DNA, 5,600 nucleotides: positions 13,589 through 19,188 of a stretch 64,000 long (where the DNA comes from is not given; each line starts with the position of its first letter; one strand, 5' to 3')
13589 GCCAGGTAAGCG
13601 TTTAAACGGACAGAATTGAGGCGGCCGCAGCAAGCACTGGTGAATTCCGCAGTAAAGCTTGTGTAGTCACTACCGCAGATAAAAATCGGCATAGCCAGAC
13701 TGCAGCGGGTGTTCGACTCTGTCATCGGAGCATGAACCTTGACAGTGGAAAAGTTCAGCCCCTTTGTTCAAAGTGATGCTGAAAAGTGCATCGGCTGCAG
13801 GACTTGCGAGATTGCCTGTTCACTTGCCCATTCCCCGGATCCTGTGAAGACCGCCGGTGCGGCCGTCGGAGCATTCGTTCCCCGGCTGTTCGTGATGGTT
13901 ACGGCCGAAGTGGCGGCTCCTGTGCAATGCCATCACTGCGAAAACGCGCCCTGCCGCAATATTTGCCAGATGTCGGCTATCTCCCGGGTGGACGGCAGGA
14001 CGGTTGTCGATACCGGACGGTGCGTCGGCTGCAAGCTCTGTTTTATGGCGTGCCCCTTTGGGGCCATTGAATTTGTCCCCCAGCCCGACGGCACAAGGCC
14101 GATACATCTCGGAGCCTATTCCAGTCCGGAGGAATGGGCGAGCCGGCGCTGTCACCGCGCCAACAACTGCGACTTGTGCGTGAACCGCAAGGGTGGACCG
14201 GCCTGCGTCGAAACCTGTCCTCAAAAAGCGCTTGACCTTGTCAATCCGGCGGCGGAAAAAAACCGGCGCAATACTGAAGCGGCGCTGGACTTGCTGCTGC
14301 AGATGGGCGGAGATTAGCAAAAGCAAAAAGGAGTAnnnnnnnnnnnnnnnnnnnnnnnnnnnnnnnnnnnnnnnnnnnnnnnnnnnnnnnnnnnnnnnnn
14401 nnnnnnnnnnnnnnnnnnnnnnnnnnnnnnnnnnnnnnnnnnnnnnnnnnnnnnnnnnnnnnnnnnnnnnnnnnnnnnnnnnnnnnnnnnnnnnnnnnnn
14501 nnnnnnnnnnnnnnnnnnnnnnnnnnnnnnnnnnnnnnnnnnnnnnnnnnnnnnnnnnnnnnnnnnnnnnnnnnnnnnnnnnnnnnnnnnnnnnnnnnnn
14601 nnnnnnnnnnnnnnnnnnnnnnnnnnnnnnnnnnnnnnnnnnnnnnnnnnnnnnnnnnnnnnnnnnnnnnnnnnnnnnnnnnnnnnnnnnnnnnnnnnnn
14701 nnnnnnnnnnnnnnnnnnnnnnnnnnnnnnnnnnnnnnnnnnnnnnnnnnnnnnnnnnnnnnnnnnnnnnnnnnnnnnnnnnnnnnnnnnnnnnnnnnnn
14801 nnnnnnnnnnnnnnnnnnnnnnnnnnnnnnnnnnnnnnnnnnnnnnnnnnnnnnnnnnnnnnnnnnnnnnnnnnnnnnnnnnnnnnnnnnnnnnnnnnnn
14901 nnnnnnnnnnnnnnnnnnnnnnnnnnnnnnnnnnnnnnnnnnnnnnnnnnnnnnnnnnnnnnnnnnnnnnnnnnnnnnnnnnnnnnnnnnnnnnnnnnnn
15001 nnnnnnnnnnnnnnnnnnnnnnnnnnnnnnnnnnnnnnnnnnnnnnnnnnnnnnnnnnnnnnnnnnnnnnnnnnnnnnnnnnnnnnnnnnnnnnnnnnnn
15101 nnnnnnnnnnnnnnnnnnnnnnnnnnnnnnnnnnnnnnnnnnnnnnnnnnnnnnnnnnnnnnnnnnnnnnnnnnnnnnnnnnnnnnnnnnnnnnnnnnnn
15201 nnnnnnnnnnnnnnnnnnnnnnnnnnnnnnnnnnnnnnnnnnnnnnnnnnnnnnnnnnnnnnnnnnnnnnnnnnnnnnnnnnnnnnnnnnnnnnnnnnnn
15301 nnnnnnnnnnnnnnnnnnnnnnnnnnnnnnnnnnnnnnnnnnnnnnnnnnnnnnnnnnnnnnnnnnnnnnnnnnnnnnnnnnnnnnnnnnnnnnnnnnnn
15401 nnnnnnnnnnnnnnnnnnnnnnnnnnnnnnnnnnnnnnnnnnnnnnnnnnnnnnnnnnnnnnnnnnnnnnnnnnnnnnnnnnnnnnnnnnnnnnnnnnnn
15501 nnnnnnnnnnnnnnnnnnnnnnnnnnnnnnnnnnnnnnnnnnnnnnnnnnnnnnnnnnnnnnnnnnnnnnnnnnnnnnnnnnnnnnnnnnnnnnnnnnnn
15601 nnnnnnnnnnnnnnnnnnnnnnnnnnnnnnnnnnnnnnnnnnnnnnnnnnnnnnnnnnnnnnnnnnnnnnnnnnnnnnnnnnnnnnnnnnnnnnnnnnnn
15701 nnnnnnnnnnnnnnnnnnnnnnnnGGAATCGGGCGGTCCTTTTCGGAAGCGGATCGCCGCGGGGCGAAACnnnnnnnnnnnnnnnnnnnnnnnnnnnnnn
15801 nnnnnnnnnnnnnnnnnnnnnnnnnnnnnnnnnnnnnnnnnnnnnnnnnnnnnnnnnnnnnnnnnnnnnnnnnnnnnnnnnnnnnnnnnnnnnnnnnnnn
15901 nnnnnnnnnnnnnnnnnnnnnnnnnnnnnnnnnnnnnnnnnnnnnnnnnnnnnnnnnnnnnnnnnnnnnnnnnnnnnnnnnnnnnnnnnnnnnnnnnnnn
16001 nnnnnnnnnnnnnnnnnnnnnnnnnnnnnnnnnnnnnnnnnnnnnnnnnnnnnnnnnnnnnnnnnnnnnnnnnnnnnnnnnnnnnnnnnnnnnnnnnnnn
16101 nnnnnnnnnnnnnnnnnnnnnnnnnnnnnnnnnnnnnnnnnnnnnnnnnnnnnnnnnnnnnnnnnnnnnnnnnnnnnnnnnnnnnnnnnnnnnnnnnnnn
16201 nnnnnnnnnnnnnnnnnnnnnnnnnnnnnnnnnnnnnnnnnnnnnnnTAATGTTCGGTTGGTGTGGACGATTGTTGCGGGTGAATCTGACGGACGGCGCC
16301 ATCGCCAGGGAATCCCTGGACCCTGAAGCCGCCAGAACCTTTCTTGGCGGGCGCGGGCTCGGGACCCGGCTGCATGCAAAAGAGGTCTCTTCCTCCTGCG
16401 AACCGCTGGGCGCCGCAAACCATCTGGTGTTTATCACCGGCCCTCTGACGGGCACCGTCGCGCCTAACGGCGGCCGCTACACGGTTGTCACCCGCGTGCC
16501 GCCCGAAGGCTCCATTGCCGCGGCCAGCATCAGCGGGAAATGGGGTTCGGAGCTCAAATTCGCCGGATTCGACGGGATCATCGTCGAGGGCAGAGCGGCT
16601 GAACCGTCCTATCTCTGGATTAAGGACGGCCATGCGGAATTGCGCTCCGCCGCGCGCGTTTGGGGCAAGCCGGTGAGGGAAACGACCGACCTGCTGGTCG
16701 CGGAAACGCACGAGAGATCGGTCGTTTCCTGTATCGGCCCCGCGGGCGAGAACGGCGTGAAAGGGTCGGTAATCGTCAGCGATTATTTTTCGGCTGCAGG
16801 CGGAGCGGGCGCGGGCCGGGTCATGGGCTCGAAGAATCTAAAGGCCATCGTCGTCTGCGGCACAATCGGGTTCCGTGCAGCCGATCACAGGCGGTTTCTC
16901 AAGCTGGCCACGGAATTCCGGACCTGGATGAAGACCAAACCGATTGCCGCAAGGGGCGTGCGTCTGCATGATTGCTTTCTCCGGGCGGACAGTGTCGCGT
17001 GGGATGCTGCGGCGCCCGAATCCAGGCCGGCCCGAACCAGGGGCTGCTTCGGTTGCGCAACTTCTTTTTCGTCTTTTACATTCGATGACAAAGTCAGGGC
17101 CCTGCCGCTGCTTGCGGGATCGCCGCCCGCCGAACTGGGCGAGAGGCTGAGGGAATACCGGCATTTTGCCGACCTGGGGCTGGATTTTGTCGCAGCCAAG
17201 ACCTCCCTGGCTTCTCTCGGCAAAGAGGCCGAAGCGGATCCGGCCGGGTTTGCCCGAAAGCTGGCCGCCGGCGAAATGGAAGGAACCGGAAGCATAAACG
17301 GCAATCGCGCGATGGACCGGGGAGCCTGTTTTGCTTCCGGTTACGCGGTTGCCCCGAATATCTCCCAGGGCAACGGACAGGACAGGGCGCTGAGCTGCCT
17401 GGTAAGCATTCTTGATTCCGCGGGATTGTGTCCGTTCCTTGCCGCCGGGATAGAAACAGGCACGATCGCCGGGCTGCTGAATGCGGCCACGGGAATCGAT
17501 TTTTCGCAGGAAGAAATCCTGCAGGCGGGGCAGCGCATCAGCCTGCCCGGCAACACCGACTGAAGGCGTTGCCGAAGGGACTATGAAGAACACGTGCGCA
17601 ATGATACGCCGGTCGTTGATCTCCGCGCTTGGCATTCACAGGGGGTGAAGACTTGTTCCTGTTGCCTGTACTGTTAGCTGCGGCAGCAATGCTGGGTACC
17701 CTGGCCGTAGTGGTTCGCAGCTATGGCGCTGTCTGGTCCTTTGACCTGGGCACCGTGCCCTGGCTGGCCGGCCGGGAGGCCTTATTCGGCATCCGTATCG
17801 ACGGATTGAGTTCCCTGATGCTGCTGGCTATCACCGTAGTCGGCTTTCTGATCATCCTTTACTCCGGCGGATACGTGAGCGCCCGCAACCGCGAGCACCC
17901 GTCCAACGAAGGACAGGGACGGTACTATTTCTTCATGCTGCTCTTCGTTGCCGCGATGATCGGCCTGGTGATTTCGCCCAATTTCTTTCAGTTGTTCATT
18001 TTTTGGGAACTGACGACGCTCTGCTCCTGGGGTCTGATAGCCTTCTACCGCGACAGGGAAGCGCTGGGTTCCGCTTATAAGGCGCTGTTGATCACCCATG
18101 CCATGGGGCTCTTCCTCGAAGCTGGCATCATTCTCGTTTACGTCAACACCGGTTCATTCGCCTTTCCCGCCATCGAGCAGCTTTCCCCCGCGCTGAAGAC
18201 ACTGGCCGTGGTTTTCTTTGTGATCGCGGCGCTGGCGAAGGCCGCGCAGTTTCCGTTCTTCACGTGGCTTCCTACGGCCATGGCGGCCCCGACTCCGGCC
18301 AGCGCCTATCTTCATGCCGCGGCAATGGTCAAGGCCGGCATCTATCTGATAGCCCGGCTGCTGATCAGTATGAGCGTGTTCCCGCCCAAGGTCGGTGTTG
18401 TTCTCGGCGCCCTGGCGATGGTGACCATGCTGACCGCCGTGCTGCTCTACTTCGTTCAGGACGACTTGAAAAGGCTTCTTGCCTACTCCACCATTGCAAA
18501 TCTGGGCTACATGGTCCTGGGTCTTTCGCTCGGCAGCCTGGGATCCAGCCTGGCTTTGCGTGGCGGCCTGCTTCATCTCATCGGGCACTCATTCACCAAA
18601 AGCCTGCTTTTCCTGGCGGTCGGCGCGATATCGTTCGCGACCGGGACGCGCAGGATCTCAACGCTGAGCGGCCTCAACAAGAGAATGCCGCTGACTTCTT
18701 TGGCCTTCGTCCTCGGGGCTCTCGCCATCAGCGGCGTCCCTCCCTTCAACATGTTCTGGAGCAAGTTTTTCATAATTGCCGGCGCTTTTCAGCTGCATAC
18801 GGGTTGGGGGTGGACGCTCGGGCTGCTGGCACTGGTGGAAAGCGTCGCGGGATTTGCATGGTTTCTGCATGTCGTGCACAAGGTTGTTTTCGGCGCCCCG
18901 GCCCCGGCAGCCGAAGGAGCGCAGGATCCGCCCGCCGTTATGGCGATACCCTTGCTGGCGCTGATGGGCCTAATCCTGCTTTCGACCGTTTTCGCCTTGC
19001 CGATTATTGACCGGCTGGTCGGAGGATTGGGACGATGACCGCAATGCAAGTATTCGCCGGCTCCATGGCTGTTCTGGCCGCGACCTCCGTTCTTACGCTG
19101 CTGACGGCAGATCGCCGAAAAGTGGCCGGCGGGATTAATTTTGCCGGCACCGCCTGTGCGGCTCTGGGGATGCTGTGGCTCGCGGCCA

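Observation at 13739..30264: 15-gene Hyf-type formate hydrogenlyase locus with an unusual accessory module: ferredoxin, [FeFe]-hydrogenase, ferredoxin and a mini-AOR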

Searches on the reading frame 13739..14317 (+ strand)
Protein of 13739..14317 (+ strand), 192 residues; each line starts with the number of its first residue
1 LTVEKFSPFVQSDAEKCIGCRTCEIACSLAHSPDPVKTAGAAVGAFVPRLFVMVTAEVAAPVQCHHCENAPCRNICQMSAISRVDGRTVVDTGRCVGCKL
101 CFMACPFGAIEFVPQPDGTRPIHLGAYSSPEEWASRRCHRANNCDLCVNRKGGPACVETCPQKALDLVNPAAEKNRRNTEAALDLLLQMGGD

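Call 5: search_protein_families(library=pfam, proteins=[window:13739-14317:+], max_evalue=0.01)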
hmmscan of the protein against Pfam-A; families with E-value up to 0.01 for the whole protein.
window:13739-14317:+ (192 aa): 13 families
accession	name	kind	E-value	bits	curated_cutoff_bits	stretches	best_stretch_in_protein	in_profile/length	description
PF00037.32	Fer4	-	2.1e-11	43.6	21.1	2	89-111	2-24/24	4Fe-4S binding domain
PF12837.12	Fer4_6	-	9.3e-11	41.6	25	2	89-110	3-24/24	4Fe-4S binding domain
PF12838.12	Fer4_7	-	2.5e-10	41.1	27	2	94-164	1-52/52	4Fe-4S dicluster domain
PF13247.11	Fer4_11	-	4.6e-09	36.8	26.2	1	60-110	6-59/100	4Fe-4S dicluster domain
PF12797.12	Fer4_2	-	1.2e-08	34.8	24.5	2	87-107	2-22/22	4Fe-4S binding domain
PF13187.11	Fer4_9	-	2.9e-07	30.8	27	2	63-110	1-52/52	4Fe-4S dicluster domain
PF25160.1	LdpA_Fe-S-bd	-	6.7e-07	29.4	27.6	1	69-112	6-45/49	LdpA Fe-S cluster-binding domain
PF14697.11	Fer4_21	-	8.5e-07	29.4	35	1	63-111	7-58/59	4Fe-4S dicluster domain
PF13484.11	Fer4_16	-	1.4e-06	29.4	30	1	94-149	1-61/66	4Fe-4S double cluster binding domain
PF13237.11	Fer4_10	-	7.9e-06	26.1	25.5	1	89-161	3-53/53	4Fe-4S dicluster domain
PF12800.12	Fer4_4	-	6.4e-05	23.4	24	2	93-108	2-17/17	4Fe-4S binding domain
PF13183.11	Fer4_8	-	0.00019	22.3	27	0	94-163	4-67/68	4Fe-4S dicluster domain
PF12798.12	Fer4_3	-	0.0083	17.3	27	0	95-109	1-15/15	4Fe-4S binding domain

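Call 6: search_protein_families(library=ncbifam, proteins=[window:13739-14317:+], max_evalue=0.00001)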
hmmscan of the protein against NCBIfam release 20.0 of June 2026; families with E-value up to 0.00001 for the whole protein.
window:13739-14317:+ (192 aa): 25 families
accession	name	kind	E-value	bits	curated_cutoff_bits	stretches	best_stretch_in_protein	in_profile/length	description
NF007658.0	PRK10330.1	equivalog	1.5e-39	135.3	260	1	9-170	4-157/181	electron transport protein HydN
NF009408.0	PRK12769.1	equivalog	2e-39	135.3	1003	1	8-177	3-154/659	formate-dependent uric acid utilization protein AegA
NF009451.0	PRK12809.1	equivalog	6e-29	100.8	1154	1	9-170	4-139/639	formate-dependent uric acid utilization protein YgfT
NF045797.1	DsrO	equivalog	1.4e-18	67.2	200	1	56-168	95-203/235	sulfate reduction electron transfer complex DsrMKJOP subunit DsrO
TIGR02951.1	DMSO_dmsB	equivalog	4.2e-18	65.9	214.1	1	13-167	7-150/161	DMSO/selenate family reductase complex B subunit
NF041715.1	arsenate_red_ArrB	equivalog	2.7e-16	59.8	450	1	13-113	8-107/233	arsenate respiratory reductase iron-sulfur subunit ArrB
NF011569.0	PRK14993.1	equivalog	7.2e-16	58.4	416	1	13-109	49-146/244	tetrathionate reductase subunit TtrB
NF038355.1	FDH3_beta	equivalog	7.9e-14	52.1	240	1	12-115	7-106/180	formate dehydrogenase FDH3 subunit beta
NF045715.1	sulf_resp_HmcB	equivalog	1.1e-13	51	420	1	57-166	100-194/307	sulfate respiration complex iron-sulfur protein HmcB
NF008134.0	PRK10882.1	equivalog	4.6e-11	42.3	263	1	63-165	112-203/329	hydrogenase 2 operon protein HybA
NF045766.1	PhenlGlyoxDHPadI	equivalog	7.4e-11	41.5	700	1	11-112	8-105/443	NADH-dependent phenylglyoxylate dehydrogenase subunit beta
TIGR03149.1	cyt_nit_nrfC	equivalog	7.6e-11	41.8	377.6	1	12-110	43-142/225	cytochrome c nitrite reductase Fe-S protein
TIGR04105.1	FeFe_hydrog_B1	subfamily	5.8e-10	38.4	450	1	63-116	112-165/462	monomeric [FeFe] hydrogenase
TIGR01582.1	FDH-beta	equivalog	6.1e-10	38.7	334.7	0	62-108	91-139/283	formate dehydrogenase subunit beta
TIGR03478.1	DMSO_red_II_bet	subfamily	1.3e-09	37.5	480.7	1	62-117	129-186/321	DMSO reductase family type II enzyme, iron-sulfur subunit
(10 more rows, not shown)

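Call 64: search_solved_structures(query=window:13739-14317:+, max_evalue=0.000001)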
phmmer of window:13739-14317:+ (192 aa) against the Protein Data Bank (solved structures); distinct sequences matched with E-value up to 0.000001: 16.
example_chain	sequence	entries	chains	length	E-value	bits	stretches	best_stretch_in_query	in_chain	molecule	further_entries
7qv7_B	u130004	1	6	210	3.8e-43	150.8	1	5-186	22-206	Hydrogen dependent carbon dioxide reductase subunit HycB4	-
7qv7_A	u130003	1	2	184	3.8e-33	118.2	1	9-171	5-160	Hydrogen dependent carbon dioxide reductase subunit HycB3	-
7z0s_B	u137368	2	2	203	7.1e-32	114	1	8-171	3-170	Formate hydrogenlyase subunit 2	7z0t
9mqx_E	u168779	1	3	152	2.9e-19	72.9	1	13-112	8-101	Fe-S-cluster-containing hydrogenase subunit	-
6cz7_B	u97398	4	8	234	2.8e-15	59.9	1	13-113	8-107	4Fe-4S ferredoxin, iron-sulfur binding domain protein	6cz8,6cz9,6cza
9sw6_H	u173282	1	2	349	1.3e-12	51.2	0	61-124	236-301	Tungsten formylmethanofuran dehydrogenase, subunit F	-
2vpw_B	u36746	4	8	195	1.7e-11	47.6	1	13-110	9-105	NRFC PROTEIN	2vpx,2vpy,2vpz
8c0z_C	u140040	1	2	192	4.7e-11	46.1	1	12-112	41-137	Iron-sulfur cluster-binding protein potential subunit of aldehyde oxidoreductase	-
9vap_B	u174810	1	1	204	8.9e-11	45.2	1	12-165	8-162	4Fe-4S dicluster domain-containing protein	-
5t5i_F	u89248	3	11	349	1.7e-09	41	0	61-117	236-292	Tungsten formylmethanofuran dehydrogenase subunit fwdF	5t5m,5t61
4v4c_B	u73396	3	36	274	5.1e-09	39.4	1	61-170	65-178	Pyrogallol hydroxytransferase small subunit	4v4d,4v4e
6x6u_B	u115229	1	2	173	6.4e-09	39.1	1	14-118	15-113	Oxidoreductase, Fe-S subunit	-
6x1o_B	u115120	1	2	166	6.5e-09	39.1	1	14-118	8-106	Oxidoreductase, Fe-S subunit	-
9sfi_T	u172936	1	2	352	3e-08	36.9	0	89-113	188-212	4Fe-4S ferredoxin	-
6f0k_B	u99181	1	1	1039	9.6e-08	35.3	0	13-149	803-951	Fe-S-cluster-containing hydrogenase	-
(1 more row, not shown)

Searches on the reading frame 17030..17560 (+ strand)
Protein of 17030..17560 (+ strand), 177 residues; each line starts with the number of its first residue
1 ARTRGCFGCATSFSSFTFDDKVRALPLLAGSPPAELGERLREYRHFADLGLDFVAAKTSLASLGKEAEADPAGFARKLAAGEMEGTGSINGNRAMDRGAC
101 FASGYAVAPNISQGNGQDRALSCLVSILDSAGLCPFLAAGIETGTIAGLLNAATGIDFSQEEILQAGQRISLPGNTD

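Call 78: find_related_loci(query=A2, collection=metagenome_contigs, flank=10000)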
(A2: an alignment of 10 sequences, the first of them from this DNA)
Query A2 (177 aa) in metagenome_contigs; peptide patterns used: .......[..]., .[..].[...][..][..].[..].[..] (x = any residue, [..] = any of these).
133 stretches matched a pattern; 19 encode a relative of the query (tblastn E <= 1e-3); 19 distinct loci.
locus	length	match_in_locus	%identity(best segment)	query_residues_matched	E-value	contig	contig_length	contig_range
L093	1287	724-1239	61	1-171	4e-68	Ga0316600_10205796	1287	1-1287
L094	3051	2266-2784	61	1-172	1e-64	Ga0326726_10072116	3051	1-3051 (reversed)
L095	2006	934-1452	59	1-172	3e-65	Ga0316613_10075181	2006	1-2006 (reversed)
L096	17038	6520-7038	57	1-172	2e-61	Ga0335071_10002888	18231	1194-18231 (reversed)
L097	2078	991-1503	57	1-170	5e-59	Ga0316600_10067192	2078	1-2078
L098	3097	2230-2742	58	1-171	1e-57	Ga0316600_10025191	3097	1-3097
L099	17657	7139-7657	55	1-172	1e-56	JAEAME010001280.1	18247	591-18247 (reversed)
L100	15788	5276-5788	57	1-171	7e-56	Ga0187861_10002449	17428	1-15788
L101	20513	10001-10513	57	1-171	7e-56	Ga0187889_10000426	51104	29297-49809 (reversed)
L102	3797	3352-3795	59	1-147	2e-54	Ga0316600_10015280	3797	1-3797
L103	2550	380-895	55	1-170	8e-53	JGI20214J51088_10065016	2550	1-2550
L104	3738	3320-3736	60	1-138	4e-52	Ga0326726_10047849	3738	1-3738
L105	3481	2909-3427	57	1-171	3e-50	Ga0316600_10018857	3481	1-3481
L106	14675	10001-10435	50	1-171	3e-47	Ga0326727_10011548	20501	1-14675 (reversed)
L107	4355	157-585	43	33-171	2e-29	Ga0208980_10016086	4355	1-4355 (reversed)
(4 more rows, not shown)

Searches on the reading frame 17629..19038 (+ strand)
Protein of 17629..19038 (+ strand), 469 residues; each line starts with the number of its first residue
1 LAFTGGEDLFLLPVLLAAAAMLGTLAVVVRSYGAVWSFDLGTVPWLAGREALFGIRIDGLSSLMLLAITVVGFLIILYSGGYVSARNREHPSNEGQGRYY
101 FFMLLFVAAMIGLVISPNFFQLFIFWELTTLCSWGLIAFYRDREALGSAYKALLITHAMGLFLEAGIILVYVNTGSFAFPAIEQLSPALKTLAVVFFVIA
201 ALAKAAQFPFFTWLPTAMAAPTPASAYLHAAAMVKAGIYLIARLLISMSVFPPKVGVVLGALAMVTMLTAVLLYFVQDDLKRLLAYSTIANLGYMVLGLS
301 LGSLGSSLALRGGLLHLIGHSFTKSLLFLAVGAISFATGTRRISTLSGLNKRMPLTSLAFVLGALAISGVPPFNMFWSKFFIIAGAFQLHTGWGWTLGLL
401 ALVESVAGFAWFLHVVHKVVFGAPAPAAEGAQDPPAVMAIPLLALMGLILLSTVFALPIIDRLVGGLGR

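Call 5: search_protein_families(library=pfam, proteins=[window:17629-19038:+], max_evalue=0.01)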
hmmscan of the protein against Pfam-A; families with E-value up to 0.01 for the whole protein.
window:17629-19038:+ (469 aa): 3 families
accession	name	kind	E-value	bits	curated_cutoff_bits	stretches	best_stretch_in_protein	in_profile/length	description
PF00361.26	Proton_antipo_M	-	1.7e-60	205.2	21.5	1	116-401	1-290/294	NADH:quinone oxidoreductase/Mrp antiporter, TM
PF00662.26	Proton_antipo_N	-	5.7e-09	36.2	24.5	1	52-84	10-42/51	NADH-Ubiquinone oxidoreductase (complex I), chain 5 N-terminus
PF10125.14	NADHdeh_related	-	0.0027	17.6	27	1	105-212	76-183/218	NADH dehydrogenase I, subunit N related protein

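Call 6: search_protein_families(library=ncbifam, proteins=[window:17629-19038:+], max_evalue=0.00001)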
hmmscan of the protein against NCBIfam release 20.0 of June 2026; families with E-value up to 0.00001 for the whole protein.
window:17629-19038:+ (469 aa): 74 families (the best 25 are shown)
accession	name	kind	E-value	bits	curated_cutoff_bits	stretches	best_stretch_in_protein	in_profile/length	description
NF005097.0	PRK06525.1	equivalog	1.6e-166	554.7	430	1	15-460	33-479/480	hydrogenase 4 subunit D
NF009287.0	PRK12647.1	equivalog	7.7e-90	302.5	937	1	41-458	58-469/773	putative monovalent cation/H+ antiporter subunit A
NF009288.0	PRK12648.1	equivalog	6e-87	292.7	1104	1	16-463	31-478/954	monovalent cation/H+ antiporter subunit A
NF005141.0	PRK06590.1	equivalog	3.6e-85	287.1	556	1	14-451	36-463/615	NADH-quinone oxidoreductase subunit L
TIGR00940.1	2a6301s01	subfamily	2.1e-82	277.7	920.45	1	24-456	44-489/793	monovalent cation:proton antiporter subunit A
NF009285.0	PRK12645.1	equivalog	4.7e-82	276.5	1028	1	41-455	60-492/804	Na+/H+ antiporter subunit A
TIGR01974.1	NDH_I_L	subfamily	6.8e-80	269.7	407.5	1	43-455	64-478/630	NADH-quinone oxidoreductase subunit L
NF009289.0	PRK12649.1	equivalog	3e-75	254.1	1117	1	41-459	62-489/789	putative monovalent cation/H+ antiporter subunit A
NF009284.0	PRK12644.1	equivalog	5.2e-75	253.2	962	1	39-427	54-434/975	Na+/H+ antiporter subunit A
NF006240.0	PRK08376.1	subfamily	7.4e-71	239.6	662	1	56-464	87-500/521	putative monovalent cation/H+ antiporter subunit D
NF005626.0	PRK07376.1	equivalog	9.4e-71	239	963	1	53-400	85-437/675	NAD(P)H-quinone oxidoreductase subunit 5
NF009290.0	PRK12650.1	equivalog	5.3e-69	233.1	980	1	14-464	34-479/966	DUF4040 family protein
NF009286.0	PRK12646.1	equivalog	3.1e-68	231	1063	1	42-458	61-493/800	DUF4040 family protein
NF006236.0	PRK08375.1-1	equivalog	3.4e-67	227.5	663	1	33-454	58-479/493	putative monovalent cation/H+ antiporter subunit D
NF005561.0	PRK07234.1-1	equivalog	5.4e-65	220.2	718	1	15-425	38-444/569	putative monovalent cation/H+ antiporter subunit D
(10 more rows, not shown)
